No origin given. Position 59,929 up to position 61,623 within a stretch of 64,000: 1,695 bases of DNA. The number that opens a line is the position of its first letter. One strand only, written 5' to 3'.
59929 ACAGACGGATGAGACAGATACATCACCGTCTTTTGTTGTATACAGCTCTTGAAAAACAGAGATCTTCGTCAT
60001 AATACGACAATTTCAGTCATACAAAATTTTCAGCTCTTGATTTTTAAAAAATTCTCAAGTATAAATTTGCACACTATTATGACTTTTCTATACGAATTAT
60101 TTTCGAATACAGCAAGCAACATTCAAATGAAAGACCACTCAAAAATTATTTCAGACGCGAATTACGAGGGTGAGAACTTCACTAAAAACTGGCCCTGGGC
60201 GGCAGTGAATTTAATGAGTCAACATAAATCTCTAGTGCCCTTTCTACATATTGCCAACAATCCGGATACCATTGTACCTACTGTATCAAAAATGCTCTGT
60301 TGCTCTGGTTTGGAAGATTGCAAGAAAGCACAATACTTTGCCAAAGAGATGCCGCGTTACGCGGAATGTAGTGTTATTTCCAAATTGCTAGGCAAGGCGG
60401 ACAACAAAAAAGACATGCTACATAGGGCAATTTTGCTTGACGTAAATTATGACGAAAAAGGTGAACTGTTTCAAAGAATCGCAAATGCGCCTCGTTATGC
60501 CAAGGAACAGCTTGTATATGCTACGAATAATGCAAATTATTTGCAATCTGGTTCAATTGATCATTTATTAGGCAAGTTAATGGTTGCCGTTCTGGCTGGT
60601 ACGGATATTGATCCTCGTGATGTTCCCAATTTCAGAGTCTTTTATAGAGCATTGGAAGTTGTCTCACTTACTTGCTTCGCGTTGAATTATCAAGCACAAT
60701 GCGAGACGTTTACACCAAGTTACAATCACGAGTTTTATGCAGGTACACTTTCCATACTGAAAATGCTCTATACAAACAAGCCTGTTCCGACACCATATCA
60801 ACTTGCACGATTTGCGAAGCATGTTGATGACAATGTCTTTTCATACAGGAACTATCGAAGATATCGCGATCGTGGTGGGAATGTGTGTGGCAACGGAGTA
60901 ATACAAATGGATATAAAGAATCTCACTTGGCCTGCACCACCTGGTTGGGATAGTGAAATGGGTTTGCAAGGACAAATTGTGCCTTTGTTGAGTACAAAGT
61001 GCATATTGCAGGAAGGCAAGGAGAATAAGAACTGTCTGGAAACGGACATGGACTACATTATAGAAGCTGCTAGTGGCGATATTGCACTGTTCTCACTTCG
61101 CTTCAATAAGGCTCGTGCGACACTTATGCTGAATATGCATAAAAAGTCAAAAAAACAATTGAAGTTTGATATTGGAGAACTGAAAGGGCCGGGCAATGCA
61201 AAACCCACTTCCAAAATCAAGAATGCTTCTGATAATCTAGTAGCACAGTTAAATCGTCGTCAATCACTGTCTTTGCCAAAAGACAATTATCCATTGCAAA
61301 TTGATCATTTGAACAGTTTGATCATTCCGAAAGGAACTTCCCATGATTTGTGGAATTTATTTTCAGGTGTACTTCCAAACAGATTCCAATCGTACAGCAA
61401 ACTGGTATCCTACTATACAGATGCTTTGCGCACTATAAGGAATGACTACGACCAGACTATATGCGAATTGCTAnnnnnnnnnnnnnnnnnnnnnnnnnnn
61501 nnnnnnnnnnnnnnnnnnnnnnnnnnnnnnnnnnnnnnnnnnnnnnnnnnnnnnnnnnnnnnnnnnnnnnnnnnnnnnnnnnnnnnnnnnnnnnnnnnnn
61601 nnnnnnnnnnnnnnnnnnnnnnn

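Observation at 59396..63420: AT-rich cassette of two divergent paralogous ~470-aa proteins with no recognisable domains, bracketing an ATGA-coupled small membrane protein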

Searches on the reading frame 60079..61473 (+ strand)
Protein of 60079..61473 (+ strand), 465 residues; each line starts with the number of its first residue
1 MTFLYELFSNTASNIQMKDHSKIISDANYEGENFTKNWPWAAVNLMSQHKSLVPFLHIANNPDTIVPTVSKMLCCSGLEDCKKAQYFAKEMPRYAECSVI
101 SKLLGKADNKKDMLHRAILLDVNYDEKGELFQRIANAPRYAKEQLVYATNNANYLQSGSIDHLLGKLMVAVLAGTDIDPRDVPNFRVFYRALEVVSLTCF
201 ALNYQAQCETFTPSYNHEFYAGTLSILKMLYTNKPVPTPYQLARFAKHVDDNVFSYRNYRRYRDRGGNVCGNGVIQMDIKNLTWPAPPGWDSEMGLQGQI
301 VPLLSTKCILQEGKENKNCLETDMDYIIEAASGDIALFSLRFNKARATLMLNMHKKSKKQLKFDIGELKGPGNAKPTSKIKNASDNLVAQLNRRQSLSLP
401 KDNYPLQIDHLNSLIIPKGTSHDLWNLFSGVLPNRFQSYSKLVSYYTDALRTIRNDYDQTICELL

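Call 4: search_protein_families(library=pfam, proteins=[window:60079-61473:+], max_evalue=1)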
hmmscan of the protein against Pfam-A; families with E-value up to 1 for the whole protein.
window:60079-61473:+ (465 aa): 1 family
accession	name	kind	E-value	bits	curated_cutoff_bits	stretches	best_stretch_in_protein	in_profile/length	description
PF14284.11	PcfJ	-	0.027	14.7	25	1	299-374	67-136/147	PcfJ-like protein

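Call 5: search_protein_families(library=ncbifam, proteins=[window:60079-61473:+], max_evalue=1)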
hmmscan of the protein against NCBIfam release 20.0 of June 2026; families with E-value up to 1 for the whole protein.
window:60079-61473:+ (465 aa): 0 families

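Call 6: search_protein_families(library=padloc, proteins=[window:60079-61473:+], max_evalue=1)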
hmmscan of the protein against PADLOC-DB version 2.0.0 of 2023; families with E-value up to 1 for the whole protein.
window:60079-61473:+ (465 aa): 1 family
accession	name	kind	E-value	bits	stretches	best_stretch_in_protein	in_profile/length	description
PDLC03334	MTase_II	-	0.011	14.3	1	222-268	72-116/117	Type II methyltransferase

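Call 13: find_homologous_proteins(query=window:60079-61473:+)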
Query window:60079-61473:+ (465 aa): 6 proteins with E <= 0.001 among 5400 candidates.
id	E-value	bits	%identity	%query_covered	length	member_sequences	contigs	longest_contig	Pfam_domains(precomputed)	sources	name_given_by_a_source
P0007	0.0e+0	1055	98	100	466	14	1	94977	-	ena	-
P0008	6.2e-253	858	82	96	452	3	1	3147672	-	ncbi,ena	-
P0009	1.1e-241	820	79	96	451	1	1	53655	-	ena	-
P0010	5.8e-224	762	75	94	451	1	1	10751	-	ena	-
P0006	6.7e-210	716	68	100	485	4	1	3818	-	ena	-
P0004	8.0e-71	257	35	96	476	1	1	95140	-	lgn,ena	-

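Call 22: find_encoding_contigs(protein=P0007, flank=10000, max_places=3)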
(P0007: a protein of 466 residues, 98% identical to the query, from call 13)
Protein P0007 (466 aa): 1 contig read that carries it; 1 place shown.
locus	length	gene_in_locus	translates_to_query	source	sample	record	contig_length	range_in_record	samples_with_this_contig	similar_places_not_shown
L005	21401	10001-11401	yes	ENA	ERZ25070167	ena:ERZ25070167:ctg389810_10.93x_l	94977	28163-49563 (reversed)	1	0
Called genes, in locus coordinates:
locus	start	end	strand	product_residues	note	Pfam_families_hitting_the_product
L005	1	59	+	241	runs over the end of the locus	-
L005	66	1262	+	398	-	PF22807:TrAA12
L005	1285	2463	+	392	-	PF01321:Creatinase_N, PF00557:Peptidase_M24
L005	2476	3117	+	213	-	PF02798:GST_N, PF13417:GST_N_3, PF13409:GST_N_2, PF00043:GST_C (weak), PF13410:GST_C_2 (weak)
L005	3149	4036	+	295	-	PF00551:Formyl_trans_N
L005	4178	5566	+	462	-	PF00905:Transpeptidase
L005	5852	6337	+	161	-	-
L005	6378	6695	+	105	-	-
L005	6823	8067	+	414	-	PF00665:rve, PF22483:Mu-transpos_C_2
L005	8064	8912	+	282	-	PF01695:IstB_IS21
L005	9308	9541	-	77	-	-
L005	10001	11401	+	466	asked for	-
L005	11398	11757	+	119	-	-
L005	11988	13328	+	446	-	-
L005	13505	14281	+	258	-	PF02754:CCG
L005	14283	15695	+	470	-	PF02589:LUD_dom, PF13187:Fer4_9 (faint), PF13237:Fer4_10 (faint), PF12838:Fer4_7 (weak), PF13183:Fer4_8, PF13534:Fer4_17, PF11870:LutB_C (faint)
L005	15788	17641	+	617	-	PF00496:SBP_bac_5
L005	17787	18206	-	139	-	PF00639:Rotamase, PF13616:Rotamase_3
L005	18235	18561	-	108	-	-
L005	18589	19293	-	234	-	PF02665:Nitrate_red_gam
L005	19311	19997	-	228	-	PF02613:Nitrate_red_del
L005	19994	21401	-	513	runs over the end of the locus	PF12797:Fer4_2 (faint), PF12837:Fer4_6 (faint), PF13237:Fer4_10, PF13247:Fer4_11, PF12838:Fer4_7 (weak), PF14711:Nitr_red_bet_C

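Call 23: find_encoding_contigs(protein=P0009, flank=10000, max_places=3)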
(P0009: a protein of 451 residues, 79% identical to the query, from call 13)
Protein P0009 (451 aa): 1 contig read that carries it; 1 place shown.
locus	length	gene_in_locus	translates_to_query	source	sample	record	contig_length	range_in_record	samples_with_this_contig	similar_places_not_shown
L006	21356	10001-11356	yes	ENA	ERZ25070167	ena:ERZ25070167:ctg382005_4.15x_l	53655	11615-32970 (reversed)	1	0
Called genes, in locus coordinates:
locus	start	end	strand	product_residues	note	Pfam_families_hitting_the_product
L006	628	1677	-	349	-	PF03739:LptF_LptG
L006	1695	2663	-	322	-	PF03739:LptF_LptG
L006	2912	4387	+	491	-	PF02789:Peptidase_M17_N, PF00883:Peptidase_M17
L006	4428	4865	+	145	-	PF04364:DNA_pol3_chi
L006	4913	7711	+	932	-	PF00133:tRNA-synt_1, PF09334:tRNA-synt_1g (weak), PF13603:tRNA-synt_1_2 (weak), PF08264:Anticodon_1, PF10458:Val_tRNA-synt_C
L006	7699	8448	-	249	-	PF04445:SAM_MT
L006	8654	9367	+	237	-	PF00106:adh_short, PF13561:adh_short_C2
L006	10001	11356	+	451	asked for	-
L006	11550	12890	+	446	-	-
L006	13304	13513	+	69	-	-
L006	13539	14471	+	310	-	PF00574:CLP_protease (faint), PF01972:SDH_protease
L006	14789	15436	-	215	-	PF01066:CDP-OH_P_transf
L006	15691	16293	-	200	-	PF02666:PS_Dcarbxylase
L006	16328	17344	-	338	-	PF02826:2-Hacid_dh_C, PF03446:NAD_binding_2, PF03807:F420_oxidored, PF07991:KARI_N, PF01450:KARI_C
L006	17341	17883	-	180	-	PF01842:ACT, PF22629:ACT_AHAS_ss, PF13710:ACT_5, PF10369:ALS_ss_C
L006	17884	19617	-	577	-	PF02776:TPP_enzyme_N, PF00205:TPP_enzyme_M, PF02775:TPP_enzyme_C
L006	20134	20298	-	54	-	-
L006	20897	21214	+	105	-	-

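Call 30: search_protein_families(library=pfam, alignment_id=A3, max_evalue=0.1)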
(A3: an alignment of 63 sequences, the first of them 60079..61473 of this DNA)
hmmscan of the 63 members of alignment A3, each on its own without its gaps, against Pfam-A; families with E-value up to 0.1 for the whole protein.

A. member 1, window:60079-61473:+ (465 aa): 1 family
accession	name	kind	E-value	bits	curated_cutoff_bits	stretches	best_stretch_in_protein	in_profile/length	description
PF14284.11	PcfJ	-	0.027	14.7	25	1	299-374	67-136/147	PcfJ-like protein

B. families by the number of members that match (of 63 scanned): 12 families
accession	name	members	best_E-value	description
PF14284.11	PcfJ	33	3.2e-06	PcfJ-like protein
PF23916.1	TIM-barrel_EndoS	5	0.027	Endo-beta-N-acetylglucosaminidase EndoS TIM-barrel domain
PF04336.18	ACP_PD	3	0.043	Acyl carrier protein phosphodiesterase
PF11638.13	DnaA_N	1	2.3e-09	DnaA N-terminal domain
PF01740.26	STAS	1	4.2e-07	STAS domain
PF13466.11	STAS_2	1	5.2e-07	STAS domain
PF01420.25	Methylase_S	1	0.02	Type I restriction modification DNA specificity domain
PF03511.20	FANCA_CTD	1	0.024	Fanconi anaemia group A protein C-terminal domain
PF17867.7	AAA_lid_7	1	0.056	Midasin AAA lid domain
PF21420.2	Tautomerase-like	1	0.077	Tautomerase-like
PF14407.11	Frankia_peptide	1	0.09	Ribosomally synthesized peptide prototyped by Frankia Franean1_4349.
PF17866.7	AAA_lid_6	1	0.098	AAA lid domain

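Call 36: find_homologous_proteins(query=A3, max_evalue=0.00001)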
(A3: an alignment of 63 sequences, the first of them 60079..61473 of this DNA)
Query A3 (63 sequences) (465 aa, profile of the alignment): 7 proteins with E <= 0.00001 among 8000 candidates.
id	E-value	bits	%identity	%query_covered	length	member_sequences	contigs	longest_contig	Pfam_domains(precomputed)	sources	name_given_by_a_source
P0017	6.5e-197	674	26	88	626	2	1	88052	-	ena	-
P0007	2.7e-140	487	98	100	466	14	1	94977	-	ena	-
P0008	3.8e-137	477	82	96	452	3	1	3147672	-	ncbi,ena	-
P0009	1.5e-132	461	79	96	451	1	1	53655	-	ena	-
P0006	2.1e-131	458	68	100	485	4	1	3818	-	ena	-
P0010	1.2e-129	452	75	94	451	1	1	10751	-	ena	-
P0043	1.4e-119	419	27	33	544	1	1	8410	-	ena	-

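Call 39: predict_structure(alignment_id=A3)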
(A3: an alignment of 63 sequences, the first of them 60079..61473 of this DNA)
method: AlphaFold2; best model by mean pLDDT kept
length: 465 residues; sequences in the alignment: 63
mean_pLDDT: 84.7   pTM: 0.81
mean pLDDT of the five models: 84.7, 84.3, 83.6, 83.5, 82.2
residues with pLDDT >= 90: 269; 70-90: 109; 50-70: 53; < 50: 34
segments of 3 or more residues with pLDDT < 50: 1-3, 11-24, 208-214, 258-266
pLDDT, mean of each block of 10 residues (from residue 1): 51 45 54 90 91 87 96 96 98 96 95 95 98 97 93 82 95 94 86 89 56 63 95 95 94 65 48 76 91 89 97 94 88 92 95 75 94 96 96 73 66 80 95 97 93 75 60
secondary structure, 60 per line:
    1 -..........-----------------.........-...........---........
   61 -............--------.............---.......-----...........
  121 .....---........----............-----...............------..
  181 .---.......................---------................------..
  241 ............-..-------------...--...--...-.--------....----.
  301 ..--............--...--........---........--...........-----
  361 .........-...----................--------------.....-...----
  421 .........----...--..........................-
elements in order: H2-11 H29-37 H39-49 H53-60 H62-73 H82-94 H98-104 H110-125 H129-136 H141-152 H158-172 H185-207 H217-232 H239-252 E274-276 H292-295 E300-302 H306-316 H324-331 E335-342 E345-355 E361-369 H378-393 H408-412 E414-416 H421-429 H439-464

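Call 43: fold_search(model_id=the predicted structure, library=pdb)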
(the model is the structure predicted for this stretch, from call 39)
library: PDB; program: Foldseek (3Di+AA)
matches with E <= 10: 93; with E <= 0.001: 0
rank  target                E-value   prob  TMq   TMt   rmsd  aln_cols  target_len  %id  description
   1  6i7s_H                9.7e-01  0.06  0.14  0.09  19.8       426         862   13  Microsomal triglyceride transfer protein (released 2019-08-21)
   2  4xcd_F                1.0e+00  0.04  0.11  0.10  21.7       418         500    8  Crystal structure of an octadecameric TF55 complex from S. solfataricus (released 2016-02-10)
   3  4xcd_B                1.1e+00  0.04  0.11  0.10  21.8       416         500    9  Crystal structure of an octadecameric TF55 complex from S. solfataricus (released 2016-02-10)
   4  4xcd_A                1.2e+00  0.03  0.11  0.10  21.7       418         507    9  Crystal structure of an octadecameric TF55 complex from S. solfataricus (released 2016-02-10)
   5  9drl_B                1.5e+00  0.04  0.13  0.14  25.3       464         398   11  Cryo-EM structure of the T33-549 tetrahedral cage (released 2025-08-06)
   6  4xcd_C                1.6e+00  0.03  0.11  0.10  23.9       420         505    9  Crystal structure of an octadecameric TF55 complex from S. solfataricus (released 2016-02-10)
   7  6krd_B                1.7e+00  0.04  0.14  0.13  23.6       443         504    8  TRiC at 0.05 mM ADP-AlFx, Conformation 4, 0.05-C4 (released 2019-09-18)
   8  8yv7_A                1.8e+00  0.60  0.15  0.37   6.2       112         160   10  X-ray structure of Thialysine N-epsilon-acetyltransferase from Caenorhabditis elegans (released 2025-04-02)
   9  5i7j_A                1.8e+00  0.06  0.06  0.13  15.0       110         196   16  Crystal Structure of Human SPLUNC1 Disulfide Mutant M3 (I76C, V214C) (released 2016-05-18)
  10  6baq_C                1.9e+00  0.06  0.06  0.13  18.8       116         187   13  Mus musculus BPIFA1 (released 2018-05-09)
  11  4xcd_D                2.0e+00  0.02  0.11  0.10  22.4       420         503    9  Crystal structure of an octadecameric TF55 complex from S. solfataricus (released 2016-02-10)
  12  6baq_H                2.7e+00  0.07  0.06  0.13  12.4        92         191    9  Mus musculus BPIFA1 (released 2018-05-09)
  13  5i7k_A                2.7e+00  0.05  0.06  0.12  14.1       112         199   11  Crystal Structure of Human SPLUNC1 Dolphin Mutant D1 (G58A, S61A, G62E, G63D, G66D, I67T) (released 2016-05-18)
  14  6baq_E                2.7e+00  0.04  0.06  0.13  18.8       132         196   10  Mus musculus BPIFA1 (released 2018-05-09)
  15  6baq_B                2.8e+00  0.06  0.06  0.13  19.3       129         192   11  Mus musculus BPIFA1 (released 2018-05-09)
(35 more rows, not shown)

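Call 46: fold_search(model_id=the predicted structure, library=viral)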
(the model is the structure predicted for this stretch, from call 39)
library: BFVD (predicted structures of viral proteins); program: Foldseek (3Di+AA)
matches with E <= 10: 226; with E <= 0.001: 2
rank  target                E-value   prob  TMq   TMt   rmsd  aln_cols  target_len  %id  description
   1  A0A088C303            1.6e-05  1.00  0.19  0.23  16.8       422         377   14  (no name in the UniProt tables at hand)
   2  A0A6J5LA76            6.1e-04  1.00  0.20  0.17  14.4       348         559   12  Uncharacterized protein [uncultured Caudovirales phage]
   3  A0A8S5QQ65            1.3e-03  1.00  0.22  0.18  18.5       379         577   11  PcfJ like protein [Caudovirales sp. ctkvU4]
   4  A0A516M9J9            3.6e-03  0.94  0.18  0.14  17.7       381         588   10  (no name in the UniProt tables at hand)
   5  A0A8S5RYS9            4.3e-03  0.95  0.19  0.20  17.5       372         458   12  PcfJ-like protein [Myoviridae sp. ctNQV2]
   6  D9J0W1                4.5e-03  0.97  0.17  0.14  18.5       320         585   14  Gp163 [Brochothrix phage A9]
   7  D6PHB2                9.3e-03  1.00  0.18  0.37  13.1       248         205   10  (no name in the UniProt tables at hand)
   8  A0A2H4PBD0            1.2e-02  0.85  0.20  0.17  19.7       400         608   12  (no name in the UniProt tables at hand)
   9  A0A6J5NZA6            4.2e-02  0.63  0.18  0.13  16.8       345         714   10  PcfJ-like protein [uncultured Caudovirales phage]
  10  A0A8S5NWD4            8.3e-02  0.85  0.17  0.19  15.3       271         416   14  PcfJ like protein [Siphoviridae sp. ctTnV63]
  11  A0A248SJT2            1.8e-01  0.23  0.13  0.15  20.1       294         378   12  (no name in the UniProt tables at hand)
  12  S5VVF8                2.5e-01  0.69  0.12  0.21  13.0       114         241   11  NUDIX hydrolase [Pseudomonas phage PaBG]
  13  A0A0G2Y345            3.3e-01  0.38  0.10  0.26  15.8       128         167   18  Uncharacterized protein [Acanthamoeba polyphaga mimivirus Kroon]
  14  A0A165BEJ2            3.4e-01  0.06  0.11  0.09  26.8       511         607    9  VP5 [Callinectes sapidus reovirus 1]
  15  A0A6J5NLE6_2          3.6e-01  0.07  0.10  0.07  23.6       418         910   13  DNA-directed RNA polymerase, phage-type [uncultured Caudovirales phage]
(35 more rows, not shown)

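Call 68: search_protein_families(library=phrogs, alignment_id=A3, max_evalue=0.01)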
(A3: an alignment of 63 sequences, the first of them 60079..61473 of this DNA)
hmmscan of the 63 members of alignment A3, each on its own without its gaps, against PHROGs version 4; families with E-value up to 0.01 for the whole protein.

A. member 1, window:60079-61473:+ (465 aa): 0 families

B. families by the number of members that match (of 63 scanned): 1 family
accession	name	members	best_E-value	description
phrog_11765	-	1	0.00091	-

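Call 69: search_solved_structures(query=A3, max_evalue=10)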
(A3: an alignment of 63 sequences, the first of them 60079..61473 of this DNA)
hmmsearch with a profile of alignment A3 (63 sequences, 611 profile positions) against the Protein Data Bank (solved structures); distinct sequences matched with E-value up to 10: 3.
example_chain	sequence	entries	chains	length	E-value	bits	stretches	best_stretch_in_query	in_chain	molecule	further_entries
2hz8_A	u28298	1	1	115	0.06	15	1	111-169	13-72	De novo designed diiron protein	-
7lf8_A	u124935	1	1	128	0.081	14.6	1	146-203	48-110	Apolipoprotein L2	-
9rp3_A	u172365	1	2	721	0.28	12.8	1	77-157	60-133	Gp316/JADA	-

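Call 89: search_dna_similar(query=window:60127-61473:+, collection=phages, mode=protein, max_evalue=1, max_rows=15)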
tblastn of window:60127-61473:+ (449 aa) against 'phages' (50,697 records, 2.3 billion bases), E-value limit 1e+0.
No match.

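Call 90: search_dna_similar(query=window:60127-61473:+, collection=plasmids, mode=protein, max_evalue=1, max_rows=15)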
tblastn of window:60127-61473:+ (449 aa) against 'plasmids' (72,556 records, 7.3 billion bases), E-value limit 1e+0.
Records with a match: 3; places in all: 3; records where one place covers at least 80% of the query: 0.
Best place of each record, by identity: <60% 3.
By first word of the organism name: Sphingopyxis 1; Rhizorhabdus 1; Vibrio 1.
By predicted mobility (MOB-suite, as given by PLSDB): conjugative 2; non-mobilizable 1.
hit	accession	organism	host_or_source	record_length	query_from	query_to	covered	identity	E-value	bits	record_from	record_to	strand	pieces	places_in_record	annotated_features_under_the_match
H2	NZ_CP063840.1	Sphingopyxis granuli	whole organism,river sediment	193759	268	360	21%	31.6%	9e-2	43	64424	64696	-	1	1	PcfJ domain-containing protein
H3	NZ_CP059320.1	Rhizorhabdus wittichii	Enrichment culture,Wastewater treatment ...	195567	268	360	21%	31.6%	9e-2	43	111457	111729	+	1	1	PcfJ domain-containing protein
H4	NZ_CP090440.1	Vibrio maritimus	Skeletonema costatum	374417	295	376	18%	30.5%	1e-1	43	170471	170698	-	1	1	PcfJ domain-containing protein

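Call 91: get_annotated_region(hit=H2, flank=7000)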
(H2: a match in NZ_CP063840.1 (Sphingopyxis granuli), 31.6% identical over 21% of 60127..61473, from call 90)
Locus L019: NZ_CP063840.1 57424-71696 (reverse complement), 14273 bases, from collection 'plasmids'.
description: Sphingopyxis granuli strain RW412 plasmid pRW412a, complete sequence
organism: Sphingopyxis granuli (NCBI taxid 267128)
taxonomy: Bacteria; Pseudomonadota; Alphaproteobacteria; Sphingomonadales; Sphingomonadaceae; Sphingopyxis; Sphingopyxis granuli
host: -; source: whole organism,river sediment; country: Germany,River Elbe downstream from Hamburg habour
typing (MOB-suite, as given by PLSDB): conjugative; relaxase MOBF; mating-pair formation MPF_F
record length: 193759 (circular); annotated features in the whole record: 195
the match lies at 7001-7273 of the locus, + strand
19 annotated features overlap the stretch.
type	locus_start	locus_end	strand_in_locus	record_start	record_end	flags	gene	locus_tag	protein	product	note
CDS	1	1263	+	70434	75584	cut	-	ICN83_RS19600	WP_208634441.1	helicase-related protein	-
CDS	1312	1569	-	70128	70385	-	-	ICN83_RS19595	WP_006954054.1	hypothetical protein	-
CDS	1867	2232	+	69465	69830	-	-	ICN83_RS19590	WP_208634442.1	DUF3768 domain-containing protein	-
CDS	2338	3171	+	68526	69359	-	-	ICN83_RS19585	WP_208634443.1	N-6 DNA methylase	GO:0006306 - DNA methylation [Evidence IEA]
CDS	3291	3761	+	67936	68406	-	-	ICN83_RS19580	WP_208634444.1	hypothetical protein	-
CDS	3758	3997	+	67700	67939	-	-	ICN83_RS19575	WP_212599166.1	hypothetical protein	-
CDS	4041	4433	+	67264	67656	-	-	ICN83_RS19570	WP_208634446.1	hypothetical protein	-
CDS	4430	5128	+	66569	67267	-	-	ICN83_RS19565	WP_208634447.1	hypothetical protein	-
CDS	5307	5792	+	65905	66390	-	-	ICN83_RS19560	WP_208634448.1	hypothetical protein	-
CDS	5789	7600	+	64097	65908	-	-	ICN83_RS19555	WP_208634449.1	PcfJ domain-containing protein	-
CDS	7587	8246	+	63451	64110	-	-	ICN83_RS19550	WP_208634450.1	hypothetical protein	-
CDS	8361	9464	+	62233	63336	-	-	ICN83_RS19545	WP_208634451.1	hypothetical protein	-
CDS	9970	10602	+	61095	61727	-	-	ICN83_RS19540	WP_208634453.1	hypothetical protein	-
CDS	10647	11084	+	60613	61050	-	-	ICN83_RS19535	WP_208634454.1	hypothetical protein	-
CDS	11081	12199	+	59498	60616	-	-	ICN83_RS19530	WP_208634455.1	hypothetical protein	-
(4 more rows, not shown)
